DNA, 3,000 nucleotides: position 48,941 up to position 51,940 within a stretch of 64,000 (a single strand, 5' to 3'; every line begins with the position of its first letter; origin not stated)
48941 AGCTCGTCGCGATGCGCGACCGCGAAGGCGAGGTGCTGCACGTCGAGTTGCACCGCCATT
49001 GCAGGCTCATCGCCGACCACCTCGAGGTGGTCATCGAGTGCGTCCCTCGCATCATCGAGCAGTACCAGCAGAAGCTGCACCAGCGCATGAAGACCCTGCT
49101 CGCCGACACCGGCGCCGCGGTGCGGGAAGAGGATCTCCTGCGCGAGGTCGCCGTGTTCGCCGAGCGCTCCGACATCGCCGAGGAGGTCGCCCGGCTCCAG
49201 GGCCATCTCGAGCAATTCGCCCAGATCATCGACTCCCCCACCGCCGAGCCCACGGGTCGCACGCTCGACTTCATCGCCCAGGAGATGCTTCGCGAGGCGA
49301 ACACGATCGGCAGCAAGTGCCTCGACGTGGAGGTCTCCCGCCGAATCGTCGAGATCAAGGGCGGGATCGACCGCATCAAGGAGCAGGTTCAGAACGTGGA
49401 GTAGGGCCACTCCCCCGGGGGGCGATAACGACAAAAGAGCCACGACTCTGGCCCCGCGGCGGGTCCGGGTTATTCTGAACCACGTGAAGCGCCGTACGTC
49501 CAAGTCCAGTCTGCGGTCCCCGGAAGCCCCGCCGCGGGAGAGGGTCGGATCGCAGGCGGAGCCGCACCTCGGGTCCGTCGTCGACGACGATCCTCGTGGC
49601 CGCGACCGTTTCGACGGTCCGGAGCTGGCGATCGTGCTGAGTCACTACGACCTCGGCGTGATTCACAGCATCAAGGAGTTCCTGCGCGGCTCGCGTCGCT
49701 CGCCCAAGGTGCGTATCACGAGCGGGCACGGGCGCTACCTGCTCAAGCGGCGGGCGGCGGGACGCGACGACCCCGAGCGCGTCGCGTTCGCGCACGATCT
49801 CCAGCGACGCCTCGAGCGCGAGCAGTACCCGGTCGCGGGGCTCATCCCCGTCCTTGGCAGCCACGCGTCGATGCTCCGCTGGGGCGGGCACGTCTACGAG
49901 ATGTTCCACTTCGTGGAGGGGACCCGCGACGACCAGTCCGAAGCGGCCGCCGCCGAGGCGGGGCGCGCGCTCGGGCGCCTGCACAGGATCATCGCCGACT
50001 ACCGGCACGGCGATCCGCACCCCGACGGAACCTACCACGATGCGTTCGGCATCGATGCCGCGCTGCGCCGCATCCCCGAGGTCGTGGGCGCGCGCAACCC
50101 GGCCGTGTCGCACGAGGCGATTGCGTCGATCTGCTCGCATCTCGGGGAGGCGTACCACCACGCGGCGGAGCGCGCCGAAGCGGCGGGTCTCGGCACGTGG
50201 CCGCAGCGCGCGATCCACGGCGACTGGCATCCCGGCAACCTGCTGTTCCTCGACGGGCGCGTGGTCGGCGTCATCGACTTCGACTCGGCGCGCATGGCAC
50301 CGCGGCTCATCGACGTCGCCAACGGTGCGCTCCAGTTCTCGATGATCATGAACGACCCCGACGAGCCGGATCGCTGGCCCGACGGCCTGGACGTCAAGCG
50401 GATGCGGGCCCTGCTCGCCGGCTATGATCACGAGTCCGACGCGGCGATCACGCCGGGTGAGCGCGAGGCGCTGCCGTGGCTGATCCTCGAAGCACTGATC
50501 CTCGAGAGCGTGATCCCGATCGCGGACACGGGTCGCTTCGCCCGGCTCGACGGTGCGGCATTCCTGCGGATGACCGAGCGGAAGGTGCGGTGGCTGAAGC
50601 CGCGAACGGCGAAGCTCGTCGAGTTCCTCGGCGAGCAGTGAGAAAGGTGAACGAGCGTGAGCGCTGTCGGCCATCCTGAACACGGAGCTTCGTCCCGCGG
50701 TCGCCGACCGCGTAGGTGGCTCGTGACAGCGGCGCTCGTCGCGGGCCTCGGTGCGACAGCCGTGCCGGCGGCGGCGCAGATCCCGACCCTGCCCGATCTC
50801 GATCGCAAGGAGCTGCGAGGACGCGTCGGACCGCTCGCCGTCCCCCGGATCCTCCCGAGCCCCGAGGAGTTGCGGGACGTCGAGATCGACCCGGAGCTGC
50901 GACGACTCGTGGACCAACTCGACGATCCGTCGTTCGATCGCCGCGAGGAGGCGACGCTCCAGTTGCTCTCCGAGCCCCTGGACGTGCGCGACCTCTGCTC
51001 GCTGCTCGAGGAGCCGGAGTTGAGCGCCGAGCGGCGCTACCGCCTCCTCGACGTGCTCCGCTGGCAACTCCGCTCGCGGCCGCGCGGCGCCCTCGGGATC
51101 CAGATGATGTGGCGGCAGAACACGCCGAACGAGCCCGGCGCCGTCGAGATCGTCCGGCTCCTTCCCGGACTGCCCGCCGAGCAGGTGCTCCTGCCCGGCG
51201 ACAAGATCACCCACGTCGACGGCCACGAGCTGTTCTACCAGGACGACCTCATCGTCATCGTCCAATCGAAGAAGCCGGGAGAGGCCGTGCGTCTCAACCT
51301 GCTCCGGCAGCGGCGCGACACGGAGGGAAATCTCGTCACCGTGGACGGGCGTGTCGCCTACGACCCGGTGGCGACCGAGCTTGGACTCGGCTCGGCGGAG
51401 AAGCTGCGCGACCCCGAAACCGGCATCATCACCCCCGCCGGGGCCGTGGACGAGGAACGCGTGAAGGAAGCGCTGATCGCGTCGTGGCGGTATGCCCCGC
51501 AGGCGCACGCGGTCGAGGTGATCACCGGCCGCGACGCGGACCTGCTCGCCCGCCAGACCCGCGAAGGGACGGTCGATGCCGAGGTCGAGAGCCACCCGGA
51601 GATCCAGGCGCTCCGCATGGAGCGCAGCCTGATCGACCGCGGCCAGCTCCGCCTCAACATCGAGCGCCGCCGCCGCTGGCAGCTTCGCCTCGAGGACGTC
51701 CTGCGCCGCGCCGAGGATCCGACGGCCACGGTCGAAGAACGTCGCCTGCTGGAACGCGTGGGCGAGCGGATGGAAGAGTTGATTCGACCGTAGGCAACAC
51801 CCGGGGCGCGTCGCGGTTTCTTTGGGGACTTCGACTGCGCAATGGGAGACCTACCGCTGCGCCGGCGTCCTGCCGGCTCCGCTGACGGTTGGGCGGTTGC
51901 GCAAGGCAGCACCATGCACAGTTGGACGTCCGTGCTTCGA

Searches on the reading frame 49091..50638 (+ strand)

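Call 79: search_protein_families(library=pfam, proteins=[window:49091-50638:+], max_evalue=0.001)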
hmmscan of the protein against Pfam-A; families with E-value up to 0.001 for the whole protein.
window:49091-50638:+ (516 aa): 2 families
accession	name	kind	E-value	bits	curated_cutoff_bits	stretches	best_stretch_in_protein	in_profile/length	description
PF01636.29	APH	-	1.4e-23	84.4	23.2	1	200-417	7-211/239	Phosphotransferase enzyme family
PF19974.5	TCAD9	-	0.00072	19.3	40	0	365-408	290-333/429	Ternary complex associated domain 9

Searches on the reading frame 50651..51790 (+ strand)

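Call 79: search_protein_families(library=pfam, proteins=[window:50651-51790:+], max_evalue=0.001)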
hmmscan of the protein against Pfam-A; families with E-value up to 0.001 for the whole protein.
window:50651-51790:+ (380 aa): 1 family
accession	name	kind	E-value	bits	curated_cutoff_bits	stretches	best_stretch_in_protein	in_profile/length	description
PF13180.12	PDZ_2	-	2.2e-07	31.5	27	1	146-225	1-75/80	PDZ domain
